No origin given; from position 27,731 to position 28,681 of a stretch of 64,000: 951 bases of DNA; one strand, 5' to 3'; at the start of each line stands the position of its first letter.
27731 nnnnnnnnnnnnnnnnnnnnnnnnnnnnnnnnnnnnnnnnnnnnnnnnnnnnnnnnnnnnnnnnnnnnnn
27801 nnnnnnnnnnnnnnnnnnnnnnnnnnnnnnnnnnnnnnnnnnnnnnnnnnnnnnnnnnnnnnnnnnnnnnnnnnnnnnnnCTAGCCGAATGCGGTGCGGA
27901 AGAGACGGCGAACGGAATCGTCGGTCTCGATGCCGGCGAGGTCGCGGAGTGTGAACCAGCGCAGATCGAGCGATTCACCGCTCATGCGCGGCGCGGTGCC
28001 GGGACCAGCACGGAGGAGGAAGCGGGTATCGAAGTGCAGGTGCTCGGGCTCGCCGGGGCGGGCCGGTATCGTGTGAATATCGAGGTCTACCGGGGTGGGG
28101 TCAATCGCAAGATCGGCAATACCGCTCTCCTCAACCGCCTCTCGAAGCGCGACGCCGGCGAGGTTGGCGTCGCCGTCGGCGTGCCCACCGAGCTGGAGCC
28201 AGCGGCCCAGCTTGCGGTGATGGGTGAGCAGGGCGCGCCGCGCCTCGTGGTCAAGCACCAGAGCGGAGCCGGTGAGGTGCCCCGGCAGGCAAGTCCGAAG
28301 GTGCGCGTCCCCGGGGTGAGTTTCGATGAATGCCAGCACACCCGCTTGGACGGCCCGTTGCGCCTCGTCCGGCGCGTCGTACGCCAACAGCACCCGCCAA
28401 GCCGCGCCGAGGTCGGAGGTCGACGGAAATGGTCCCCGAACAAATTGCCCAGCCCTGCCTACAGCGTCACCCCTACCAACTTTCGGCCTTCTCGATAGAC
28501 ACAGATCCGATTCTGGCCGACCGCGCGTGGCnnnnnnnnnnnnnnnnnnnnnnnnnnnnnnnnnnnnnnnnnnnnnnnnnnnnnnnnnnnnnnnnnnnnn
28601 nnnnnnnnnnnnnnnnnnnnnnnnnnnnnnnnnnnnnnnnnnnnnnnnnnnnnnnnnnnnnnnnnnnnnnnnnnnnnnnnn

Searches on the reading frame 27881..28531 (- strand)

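Call 26: search_protein_families(library=pfam, proteins=[window:27881-28531:-], max_evalue=0.01)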
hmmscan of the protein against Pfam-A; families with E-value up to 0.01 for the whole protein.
window:27881-28531:- (216 aa): 1 family
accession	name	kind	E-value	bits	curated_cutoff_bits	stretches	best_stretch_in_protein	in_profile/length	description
PF00293.34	NUDIX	-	3.5e-08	34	21.1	1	90-200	8-119/134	NUDIX domain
